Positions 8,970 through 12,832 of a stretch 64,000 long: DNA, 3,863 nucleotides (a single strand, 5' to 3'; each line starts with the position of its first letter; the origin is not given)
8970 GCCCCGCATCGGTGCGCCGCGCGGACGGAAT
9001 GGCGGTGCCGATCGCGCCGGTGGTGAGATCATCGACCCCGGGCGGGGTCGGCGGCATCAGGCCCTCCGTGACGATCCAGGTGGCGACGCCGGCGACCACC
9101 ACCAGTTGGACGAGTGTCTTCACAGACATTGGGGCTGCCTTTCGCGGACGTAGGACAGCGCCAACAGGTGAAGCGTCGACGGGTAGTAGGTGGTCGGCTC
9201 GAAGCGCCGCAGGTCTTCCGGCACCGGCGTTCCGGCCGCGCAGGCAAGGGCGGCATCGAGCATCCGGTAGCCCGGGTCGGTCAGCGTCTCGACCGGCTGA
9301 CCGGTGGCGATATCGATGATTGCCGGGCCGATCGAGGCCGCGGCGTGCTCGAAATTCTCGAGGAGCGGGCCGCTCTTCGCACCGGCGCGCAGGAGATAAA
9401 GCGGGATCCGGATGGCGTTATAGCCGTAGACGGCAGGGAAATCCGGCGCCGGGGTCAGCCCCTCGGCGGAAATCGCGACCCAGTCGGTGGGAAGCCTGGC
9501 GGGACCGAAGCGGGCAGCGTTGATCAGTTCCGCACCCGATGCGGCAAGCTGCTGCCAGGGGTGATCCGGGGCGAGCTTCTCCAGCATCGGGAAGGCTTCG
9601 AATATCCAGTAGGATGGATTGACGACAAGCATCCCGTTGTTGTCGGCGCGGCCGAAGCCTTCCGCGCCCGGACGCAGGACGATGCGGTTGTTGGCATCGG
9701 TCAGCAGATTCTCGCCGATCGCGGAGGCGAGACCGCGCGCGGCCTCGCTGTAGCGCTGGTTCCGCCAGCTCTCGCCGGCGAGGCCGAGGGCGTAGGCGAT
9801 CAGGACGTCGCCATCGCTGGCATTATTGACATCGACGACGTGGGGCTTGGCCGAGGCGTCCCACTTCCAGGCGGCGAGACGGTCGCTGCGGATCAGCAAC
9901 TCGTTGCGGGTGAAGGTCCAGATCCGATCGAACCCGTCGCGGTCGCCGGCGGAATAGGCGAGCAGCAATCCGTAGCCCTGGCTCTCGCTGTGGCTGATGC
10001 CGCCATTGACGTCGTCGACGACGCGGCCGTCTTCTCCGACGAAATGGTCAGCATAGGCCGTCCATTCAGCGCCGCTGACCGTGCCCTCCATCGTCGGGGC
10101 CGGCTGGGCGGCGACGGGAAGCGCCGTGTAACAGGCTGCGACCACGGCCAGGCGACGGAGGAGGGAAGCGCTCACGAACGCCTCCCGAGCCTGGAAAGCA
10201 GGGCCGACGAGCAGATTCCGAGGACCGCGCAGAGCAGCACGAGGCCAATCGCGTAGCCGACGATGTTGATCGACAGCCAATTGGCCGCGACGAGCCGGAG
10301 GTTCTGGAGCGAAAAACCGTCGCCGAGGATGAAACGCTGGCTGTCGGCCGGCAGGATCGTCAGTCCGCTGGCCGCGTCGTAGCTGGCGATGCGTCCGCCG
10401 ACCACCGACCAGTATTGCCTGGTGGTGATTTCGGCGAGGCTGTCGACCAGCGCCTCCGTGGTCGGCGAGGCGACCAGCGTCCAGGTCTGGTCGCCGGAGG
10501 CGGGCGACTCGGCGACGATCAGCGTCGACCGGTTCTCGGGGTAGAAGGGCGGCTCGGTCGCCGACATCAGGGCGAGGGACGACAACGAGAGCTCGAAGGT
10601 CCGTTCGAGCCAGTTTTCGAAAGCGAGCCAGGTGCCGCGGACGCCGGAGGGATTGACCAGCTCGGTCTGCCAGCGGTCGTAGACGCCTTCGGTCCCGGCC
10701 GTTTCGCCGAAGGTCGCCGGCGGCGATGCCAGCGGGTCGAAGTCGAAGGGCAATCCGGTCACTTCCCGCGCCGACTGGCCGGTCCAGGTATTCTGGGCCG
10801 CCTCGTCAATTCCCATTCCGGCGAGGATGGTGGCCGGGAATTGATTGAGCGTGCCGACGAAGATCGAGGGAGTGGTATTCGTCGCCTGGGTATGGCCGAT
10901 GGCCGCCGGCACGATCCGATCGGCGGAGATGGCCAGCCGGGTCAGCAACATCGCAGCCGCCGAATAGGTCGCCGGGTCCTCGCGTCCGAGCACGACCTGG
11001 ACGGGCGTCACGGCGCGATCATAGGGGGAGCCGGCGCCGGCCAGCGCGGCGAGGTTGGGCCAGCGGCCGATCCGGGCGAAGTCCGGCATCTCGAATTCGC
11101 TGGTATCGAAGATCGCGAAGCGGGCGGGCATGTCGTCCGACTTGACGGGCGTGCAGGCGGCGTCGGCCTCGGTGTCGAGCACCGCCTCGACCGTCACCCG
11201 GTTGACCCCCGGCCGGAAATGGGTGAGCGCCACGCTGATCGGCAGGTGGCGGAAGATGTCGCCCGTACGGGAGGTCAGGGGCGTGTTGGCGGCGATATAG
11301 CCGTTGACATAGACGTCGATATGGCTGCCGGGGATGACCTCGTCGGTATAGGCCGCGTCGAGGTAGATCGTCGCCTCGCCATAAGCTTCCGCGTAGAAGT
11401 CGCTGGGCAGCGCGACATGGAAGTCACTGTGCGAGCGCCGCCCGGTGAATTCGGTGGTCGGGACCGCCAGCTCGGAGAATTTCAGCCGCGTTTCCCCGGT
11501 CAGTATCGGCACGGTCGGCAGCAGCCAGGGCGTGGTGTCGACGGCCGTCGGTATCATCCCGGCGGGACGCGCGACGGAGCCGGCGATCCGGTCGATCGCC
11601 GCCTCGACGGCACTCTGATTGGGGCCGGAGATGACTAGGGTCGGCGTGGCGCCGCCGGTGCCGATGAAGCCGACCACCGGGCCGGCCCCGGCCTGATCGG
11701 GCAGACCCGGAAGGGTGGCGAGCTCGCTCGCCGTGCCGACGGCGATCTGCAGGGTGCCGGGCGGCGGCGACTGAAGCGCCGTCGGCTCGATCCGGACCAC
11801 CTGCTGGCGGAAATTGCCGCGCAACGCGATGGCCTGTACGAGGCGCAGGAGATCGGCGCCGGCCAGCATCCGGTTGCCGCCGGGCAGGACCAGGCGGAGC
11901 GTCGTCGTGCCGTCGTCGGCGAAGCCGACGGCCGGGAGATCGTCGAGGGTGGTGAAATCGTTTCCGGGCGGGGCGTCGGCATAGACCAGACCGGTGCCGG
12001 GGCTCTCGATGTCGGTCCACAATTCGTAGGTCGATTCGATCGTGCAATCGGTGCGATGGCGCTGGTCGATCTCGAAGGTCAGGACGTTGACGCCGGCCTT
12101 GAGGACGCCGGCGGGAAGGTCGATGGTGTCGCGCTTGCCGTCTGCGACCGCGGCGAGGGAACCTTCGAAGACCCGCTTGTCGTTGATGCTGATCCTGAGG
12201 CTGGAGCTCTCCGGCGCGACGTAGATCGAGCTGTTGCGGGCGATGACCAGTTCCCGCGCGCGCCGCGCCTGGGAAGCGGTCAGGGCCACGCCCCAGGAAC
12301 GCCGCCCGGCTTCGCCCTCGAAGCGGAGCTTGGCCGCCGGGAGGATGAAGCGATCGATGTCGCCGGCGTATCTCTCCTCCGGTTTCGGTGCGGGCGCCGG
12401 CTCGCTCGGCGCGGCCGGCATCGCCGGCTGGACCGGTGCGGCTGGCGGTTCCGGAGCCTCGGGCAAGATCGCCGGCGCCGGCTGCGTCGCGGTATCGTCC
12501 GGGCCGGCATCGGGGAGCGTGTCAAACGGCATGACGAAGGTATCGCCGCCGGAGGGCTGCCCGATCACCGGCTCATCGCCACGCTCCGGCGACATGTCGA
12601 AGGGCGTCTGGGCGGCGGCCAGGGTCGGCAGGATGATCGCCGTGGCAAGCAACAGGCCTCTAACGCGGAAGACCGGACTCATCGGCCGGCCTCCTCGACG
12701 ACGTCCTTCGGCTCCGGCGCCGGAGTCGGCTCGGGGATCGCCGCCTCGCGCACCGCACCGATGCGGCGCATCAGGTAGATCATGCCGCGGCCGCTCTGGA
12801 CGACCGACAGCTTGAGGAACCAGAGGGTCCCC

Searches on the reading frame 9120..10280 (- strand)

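Call 9: search_protein_families(library=pfam, proteins=[window:9120-10280:-], max_evalue=0.001)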
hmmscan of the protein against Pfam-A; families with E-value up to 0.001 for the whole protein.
window:9120-10280:- (386 aa): 1 family
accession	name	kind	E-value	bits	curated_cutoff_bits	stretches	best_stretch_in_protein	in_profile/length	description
PF01270.23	Glyco_hydro_8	-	6e-51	173.9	24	1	65-377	20-338/341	Glycosyl hydrolases family 8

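Call 29: search_protein_families(library=ncbifam, proteins=[window:9120-10280:-], max_evalue=0.001)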
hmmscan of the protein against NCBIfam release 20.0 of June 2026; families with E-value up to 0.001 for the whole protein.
window:9120-10280:- (386 aa): 1 family
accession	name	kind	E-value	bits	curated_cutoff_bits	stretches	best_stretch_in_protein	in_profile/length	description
NF008305.0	PRK11097.1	equivalog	1e-46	159.6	299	1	54-313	18-275/378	cellulose synthase complex periplasmic endoglucanase BcsZ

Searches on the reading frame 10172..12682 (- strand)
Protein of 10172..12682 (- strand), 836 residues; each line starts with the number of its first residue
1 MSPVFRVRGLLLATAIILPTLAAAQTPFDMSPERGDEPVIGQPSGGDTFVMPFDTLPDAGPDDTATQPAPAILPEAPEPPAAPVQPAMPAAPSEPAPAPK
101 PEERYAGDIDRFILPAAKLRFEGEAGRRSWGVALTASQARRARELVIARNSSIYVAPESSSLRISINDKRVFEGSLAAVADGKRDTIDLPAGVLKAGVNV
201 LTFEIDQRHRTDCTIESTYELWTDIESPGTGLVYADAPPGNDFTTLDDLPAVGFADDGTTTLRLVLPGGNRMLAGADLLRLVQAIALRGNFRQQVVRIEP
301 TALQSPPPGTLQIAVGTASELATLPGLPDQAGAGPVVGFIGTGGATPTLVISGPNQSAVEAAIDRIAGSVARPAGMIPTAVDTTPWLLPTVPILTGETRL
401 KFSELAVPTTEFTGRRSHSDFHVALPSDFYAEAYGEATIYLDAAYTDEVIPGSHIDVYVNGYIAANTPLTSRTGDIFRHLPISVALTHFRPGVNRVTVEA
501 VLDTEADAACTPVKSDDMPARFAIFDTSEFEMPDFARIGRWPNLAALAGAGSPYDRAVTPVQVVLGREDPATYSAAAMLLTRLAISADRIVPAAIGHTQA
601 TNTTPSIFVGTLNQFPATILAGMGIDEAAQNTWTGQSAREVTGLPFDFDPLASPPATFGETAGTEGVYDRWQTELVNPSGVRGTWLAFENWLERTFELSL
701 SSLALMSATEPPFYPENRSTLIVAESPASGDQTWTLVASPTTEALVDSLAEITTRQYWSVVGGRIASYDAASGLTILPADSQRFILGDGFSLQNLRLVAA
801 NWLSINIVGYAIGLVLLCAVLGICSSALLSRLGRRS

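Call 29: search_protein_families(library=ncbifam, proteins=[window:10172-12682:-], max_evalue=0.001)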
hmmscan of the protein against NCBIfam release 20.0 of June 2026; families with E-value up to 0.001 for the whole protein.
window:10172-12682:- (836 aa): 1 family
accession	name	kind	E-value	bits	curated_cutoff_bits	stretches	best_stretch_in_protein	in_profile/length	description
NF008329.0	PRK11114.2-3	equivalog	4.1e-08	32.2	1098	1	398-556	320-478/713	cellulose biosynthesis cyclic di-GMP-binding regulatory protein BcsB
